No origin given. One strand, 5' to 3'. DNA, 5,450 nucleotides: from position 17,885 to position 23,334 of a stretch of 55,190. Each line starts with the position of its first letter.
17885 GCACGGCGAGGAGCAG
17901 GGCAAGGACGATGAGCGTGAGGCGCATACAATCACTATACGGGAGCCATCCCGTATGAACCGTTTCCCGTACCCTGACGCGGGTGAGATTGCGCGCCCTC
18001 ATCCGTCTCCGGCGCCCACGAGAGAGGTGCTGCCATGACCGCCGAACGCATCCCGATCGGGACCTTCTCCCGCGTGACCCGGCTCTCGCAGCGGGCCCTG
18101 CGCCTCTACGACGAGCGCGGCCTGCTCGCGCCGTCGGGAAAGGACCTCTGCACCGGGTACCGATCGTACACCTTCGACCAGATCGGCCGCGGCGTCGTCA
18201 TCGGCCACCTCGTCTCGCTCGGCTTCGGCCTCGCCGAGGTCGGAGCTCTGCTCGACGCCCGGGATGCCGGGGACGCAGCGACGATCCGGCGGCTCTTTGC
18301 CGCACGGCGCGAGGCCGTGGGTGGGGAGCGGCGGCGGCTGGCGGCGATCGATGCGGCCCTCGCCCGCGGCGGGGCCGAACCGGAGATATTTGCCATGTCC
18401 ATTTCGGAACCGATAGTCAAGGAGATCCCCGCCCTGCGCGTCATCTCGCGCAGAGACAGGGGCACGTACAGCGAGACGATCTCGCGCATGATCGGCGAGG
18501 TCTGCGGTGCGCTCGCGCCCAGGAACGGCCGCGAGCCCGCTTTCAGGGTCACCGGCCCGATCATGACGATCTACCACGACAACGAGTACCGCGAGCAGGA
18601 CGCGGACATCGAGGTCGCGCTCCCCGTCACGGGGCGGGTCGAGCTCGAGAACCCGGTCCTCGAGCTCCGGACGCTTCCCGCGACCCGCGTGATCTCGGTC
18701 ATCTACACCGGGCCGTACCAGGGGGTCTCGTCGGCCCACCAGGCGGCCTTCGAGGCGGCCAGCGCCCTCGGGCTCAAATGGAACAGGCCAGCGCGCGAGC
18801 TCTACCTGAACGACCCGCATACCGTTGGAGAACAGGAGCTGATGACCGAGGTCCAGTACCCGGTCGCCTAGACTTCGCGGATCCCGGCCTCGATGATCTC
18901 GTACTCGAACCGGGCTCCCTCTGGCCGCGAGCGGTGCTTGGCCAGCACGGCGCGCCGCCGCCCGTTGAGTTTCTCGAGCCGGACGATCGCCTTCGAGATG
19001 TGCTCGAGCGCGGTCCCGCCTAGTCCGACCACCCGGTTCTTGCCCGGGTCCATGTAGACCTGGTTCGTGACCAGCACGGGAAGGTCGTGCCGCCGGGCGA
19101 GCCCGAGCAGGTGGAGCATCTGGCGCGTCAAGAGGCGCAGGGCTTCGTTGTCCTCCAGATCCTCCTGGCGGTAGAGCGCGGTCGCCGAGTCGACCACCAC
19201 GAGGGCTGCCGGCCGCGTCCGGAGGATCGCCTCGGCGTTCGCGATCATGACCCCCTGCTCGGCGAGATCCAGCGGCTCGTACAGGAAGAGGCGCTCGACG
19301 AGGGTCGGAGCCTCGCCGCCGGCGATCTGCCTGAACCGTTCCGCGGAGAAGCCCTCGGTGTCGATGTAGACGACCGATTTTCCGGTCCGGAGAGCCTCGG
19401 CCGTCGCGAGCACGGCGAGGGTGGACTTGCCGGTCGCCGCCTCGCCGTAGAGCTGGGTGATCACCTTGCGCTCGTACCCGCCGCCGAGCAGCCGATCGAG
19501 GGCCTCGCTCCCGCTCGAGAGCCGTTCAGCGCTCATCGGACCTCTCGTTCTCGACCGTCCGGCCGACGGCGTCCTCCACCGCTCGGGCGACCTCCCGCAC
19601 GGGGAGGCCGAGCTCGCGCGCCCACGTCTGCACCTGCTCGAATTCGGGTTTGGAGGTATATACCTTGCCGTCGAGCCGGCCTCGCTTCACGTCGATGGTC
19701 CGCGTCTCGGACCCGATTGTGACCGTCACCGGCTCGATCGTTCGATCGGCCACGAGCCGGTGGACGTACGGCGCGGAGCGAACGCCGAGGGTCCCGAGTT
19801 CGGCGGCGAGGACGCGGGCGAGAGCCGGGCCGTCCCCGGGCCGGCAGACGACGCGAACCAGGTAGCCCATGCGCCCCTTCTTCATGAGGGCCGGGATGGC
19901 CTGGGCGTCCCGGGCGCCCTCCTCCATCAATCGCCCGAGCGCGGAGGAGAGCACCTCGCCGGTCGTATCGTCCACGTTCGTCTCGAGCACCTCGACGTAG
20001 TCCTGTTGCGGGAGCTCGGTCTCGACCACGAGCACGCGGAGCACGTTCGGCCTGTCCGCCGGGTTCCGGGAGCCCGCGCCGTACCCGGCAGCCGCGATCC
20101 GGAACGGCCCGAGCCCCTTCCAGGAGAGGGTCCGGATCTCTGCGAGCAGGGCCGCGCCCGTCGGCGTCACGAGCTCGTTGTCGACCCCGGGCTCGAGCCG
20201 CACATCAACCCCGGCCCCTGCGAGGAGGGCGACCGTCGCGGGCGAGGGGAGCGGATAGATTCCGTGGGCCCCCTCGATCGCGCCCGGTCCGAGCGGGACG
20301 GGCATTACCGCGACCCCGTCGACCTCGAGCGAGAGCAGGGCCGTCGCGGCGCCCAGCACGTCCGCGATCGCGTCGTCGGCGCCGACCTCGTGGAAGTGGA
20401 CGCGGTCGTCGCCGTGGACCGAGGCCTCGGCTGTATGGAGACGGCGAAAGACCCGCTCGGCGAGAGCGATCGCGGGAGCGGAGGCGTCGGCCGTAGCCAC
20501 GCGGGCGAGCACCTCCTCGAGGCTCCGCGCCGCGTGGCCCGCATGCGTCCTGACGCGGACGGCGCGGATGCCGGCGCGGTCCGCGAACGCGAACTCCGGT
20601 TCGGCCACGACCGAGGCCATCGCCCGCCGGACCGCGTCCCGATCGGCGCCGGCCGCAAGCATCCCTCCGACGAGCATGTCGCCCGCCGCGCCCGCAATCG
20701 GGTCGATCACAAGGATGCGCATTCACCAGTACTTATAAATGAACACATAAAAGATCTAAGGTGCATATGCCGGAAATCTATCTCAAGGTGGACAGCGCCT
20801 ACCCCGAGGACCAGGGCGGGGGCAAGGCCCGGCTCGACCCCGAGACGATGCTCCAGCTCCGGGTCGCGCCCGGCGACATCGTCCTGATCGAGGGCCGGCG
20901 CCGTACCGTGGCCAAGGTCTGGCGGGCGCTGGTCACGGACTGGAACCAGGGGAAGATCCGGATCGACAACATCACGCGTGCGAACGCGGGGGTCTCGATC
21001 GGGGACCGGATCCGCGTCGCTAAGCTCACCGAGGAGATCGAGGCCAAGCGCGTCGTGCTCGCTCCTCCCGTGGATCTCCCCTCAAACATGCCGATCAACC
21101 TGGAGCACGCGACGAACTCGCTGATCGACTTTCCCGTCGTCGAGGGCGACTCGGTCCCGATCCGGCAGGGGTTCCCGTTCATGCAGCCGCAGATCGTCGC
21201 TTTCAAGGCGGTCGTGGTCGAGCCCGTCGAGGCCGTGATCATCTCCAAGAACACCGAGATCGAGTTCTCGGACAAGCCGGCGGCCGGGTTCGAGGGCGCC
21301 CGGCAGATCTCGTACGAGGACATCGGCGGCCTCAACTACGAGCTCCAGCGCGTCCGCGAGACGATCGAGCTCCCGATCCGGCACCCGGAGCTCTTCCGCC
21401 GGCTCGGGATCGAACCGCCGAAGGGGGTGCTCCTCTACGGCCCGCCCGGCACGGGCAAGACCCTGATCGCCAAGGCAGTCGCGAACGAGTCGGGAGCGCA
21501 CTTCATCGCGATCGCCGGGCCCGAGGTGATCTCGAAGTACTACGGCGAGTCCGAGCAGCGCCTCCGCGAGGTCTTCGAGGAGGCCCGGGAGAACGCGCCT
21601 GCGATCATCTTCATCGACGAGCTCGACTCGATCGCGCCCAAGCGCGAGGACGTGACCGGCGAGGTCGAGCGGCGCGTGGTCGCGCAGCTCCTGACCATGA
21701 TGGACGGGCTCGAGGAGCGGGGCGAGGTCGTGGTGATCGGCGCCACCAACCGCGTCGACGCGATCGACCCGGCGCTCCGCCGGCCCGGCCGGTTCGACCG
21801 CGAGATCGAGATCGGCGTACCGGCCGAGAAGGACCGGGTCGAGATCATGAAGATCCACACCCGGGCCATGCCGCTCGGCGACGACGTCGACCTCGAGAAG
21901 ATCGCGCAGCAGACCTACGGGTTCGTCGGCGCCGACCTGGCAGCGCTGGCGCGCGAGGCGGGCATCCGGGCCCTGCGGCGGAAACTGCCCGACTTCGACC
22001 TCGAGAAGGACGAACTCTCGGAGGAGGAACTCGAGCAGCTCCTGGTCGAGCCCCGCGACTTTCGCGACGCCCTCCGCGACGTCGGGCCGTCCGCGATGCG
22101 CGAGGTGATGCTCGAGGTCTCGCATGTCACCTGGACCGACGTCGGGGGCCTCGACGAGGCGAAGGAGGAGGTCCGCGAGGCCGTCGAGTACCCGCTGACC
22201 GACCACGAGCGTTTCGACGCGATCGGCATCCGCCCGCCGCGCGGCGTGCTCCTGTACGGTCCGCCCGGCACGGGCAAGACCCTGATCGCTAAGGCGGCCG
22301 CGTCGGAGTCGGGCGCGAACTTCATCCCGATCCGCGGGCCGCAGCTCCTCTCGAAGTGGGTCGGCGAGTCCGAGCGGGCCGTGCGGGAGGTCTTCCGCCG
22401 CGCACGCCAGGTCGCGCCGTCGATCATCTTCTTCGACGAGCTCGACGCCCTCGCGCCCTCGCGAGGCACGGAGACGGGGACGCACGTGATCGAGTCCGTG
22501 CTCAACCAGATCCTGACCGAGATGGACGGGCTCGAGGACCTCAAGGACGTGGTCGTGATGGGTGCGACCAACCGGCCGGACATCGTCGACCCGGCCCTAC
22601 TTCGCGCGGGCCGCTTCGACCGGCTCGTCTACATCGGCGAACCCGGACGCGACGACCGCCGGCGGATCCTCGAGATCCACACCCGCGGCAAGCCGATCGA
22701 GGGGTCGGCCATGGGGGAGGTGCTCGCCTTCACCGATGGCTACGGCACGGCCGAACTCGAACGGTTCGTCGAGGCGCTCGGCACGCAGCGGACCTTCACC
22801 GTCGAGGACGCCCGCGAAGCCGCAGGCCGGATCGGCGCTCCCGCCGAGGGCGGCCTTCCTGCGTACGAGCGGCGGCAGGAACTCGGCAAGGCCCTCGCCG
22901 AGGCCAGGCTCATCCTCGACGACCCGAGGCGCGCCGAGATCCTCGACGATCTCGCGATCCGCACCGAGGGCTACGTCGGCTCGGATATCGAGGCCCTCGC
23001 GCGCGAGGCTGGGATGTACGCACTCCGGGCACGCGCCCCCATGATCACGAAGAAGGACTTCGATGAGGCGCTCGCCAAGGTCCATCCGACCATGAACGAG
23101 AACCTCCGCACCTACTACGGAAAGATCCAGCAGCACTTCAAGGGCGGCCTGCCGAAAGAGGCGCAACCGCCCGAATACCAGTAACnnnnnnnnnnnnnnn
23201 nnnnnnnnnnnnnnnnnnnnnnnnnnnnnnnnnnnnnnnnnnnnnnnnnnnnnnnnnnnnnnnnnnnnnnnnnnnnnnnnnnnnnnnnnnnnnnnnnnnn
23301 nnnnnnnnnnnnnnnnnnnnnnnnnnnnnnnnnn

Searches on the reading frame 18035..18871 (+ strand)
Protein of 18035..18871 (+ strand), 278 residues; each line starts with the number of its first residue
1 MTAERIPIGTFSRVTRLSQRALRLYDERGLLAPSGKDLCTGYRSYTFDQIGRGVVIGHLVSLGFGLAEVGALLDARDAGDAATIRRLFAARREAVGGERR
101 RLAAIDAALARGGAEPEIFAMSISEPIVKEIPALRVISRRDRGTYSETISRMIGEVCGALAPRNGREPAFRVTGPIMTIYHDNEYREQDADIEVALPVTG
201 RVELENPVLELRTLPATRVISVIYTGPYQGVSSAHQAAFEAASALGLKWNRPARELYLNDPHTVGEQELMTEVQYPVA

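Call 13: search_protein_families(library=pfam, proteins=[window:18035-18871:+], max_evalue=0.001)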
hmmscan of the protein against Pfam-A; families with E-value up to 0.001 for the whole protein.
window:18035-18871:+ (278 aa): 4 families
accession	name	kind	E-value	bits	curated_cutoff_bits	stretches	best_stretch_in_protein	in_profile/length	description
PF06445.20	GyrI-like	-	2.3e-18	67.3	26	1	125-277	2-154/155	GyrI-like small molecule binding domain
PF13411.12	MerR_1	-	5.2e-10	39.7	21.6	1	8-75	3-68/69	MerR HTH family regulatory protein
PF00376.29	MerR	-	3.8e-06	27.1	28.2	1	8-45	2-38/38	MerR family regulatory protein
PF09278.17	MerR-DNA-bind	-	0.00017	22.6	25.4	1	61-110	12-63/65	MerR, DNA binding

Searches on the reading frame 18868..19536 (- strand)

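Call 13: search_protein_families(library=pfam, proteins=[window:18868-19536:-], max_evalue=0.001)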
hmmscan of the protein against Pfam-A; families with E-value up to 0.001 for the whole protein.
window:18868-19536:- (222 aa): 7 families
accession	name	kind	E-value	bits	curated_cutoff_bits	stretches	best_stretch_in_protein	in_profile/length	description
PF08423.17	Rad51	-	7.4e-23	81.5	22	1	5-220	7-242/244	Rad51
PF00154.27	RecA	-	3.4e-14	53.4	27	1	4-181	31-212/262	recA bacterial DNA recombination protein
PF13481.12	AAA_25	-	1.4e-11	44.8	27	1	4-159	13-189/195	AAA domain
PF06745.19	ATPase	-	3.1e-10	40.3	26.6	1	8-219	3-224/231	KaiC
PF13401.12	AAA_22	-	0.00012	22.8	27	1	26-155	7-119/130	AAA domain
PF05707.18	Zot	-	0.00063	19.7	20.3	1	29-151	5-118/197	Zonular occludens toxin (Zot)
PF13479.12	AAA_24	-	0.00086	19.6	27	0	27-124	5-79/195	AAA domain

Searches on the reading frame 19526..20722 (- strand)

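Call 13: search_protein_families(library=pfam, proteins=[window:19526-20722:-], max_evalue=0.001)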
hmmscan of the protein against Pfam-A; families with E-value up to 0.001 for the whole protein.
window:19526-20722:- (398 aa): 1 family
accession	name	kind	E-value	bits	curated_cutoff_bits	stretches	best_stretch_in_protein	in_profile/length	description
PF01969.22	Ni_insertion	-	8.4e-110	367.9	22.1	1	4-378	1-374/375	Nickel insertion protein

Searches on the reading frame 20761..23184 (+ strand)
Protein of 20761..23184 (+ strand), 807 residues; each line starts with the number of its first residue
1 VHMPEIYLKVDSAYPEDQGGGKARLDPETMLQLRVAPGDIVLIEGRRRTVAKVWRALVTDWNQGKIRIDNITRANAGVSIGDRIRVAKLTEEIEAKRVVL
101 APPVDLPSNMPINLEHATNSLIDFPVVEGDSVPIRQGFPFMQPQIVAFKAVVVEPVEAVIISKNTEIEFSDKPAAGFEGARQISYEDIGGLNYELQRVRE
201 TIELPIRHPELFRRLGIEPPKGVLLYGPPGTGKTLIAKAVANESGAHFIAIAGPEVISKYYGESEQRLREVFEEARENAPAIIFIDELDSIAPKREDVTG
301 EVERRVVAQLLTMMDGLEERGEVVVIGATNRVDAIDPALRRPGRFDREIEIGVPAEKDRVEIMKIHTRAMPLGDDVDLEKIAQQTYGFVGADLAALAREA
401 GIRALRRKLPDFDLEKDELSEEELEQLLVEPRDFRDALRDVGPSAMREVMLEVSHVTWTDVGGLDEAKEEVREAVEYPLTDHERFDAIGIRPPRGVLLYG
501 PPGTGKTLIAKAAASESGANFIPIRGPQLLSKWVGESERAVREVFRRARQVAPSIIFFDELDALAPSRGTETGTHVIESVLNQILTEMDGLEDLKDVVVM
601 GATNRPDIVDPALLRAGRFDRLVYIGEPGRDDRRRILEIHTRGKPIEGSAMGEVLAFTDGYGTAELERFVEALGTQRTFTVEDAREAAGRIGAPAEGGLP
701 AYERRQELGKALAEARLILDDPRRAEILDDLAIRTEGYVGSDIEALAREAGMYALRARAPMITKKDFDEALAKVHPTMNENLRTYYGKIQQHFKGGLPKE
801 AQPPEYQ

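Call 13: search_protein_families(library=pfam, proteins=[window:20761-23184:+], max_evalue=0.001)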
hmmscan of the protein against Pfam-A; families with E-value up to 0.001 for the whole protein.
window:20761-23184:+ (807 aa): 34 families (the best 25 are shown)
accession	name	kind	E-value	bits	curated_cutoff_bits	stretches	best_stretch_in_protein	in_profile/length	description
PF00004.35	AAA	-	4.7e-97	321.9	21.2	2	223-352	1-130/131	ATPase family associated with various cellular activities (AAA)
PF17862.7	AAA_lid_3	-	1.1e-29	102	27.2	2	728-769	4-45/45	AAA+ lid domain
PF02359.24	CDC48_N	-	4.5e-28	97.7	35.1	1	8-89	2-83/85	Cell division protein 48 (CDC48), N-terminal domain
PF13191.12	AAA_16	-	9.3e-14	52.7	32.6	2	211-326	15-138/167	AAA ATPase domain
PF05496.18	RuvB_N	-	1.1e-12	48.5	27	1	219-298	32-103/159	Holliday junction DNA helicase RuvB P-loop domain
PF07728.20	AAA_5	-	3.7e-11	43.6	22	1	222-341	1-137/139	AAA domain (dynein-related subfamily)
PF06068.19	TIP49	-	6.1e-11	42.5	23.8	1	221-265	51-97/347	TIP49 P-loop domain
PF13401.12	AAA_22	-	2.3e-08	34.8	27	0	223-257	8-37/130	AAA domain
PF07724.20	AAA_2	-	3.2e-08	34.2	27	0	223-316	6-101/166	AAA domain (Cdc48 subfamily)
PF02933.23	CDC48_2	-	5.3e-08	32.8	22.4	1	120-175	13-63/64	Cell division protein 48 (CDC48), domain 2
PF13671.12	AAA_33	-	2.1e-07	31.7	27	0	223-330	2-79/143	AAA domain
PF13521.12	AAA_28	-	1.1e-06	29.3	27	0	223-273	2-51/164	AAA domain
PF20720.3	nSTAND3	-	2.8e-06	27.6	27.2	0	223-261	20-61/155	Novel STAND NTPase 3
PF01078.27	Mg_chelatase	-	2.8e-06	27.3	20.3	0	223-240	25-42/207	Magnesium chelatase, subunit ChlI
PF13173.12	AAA_14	-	4.2e-06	27.2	27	0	223-291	5-74/129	AAA domain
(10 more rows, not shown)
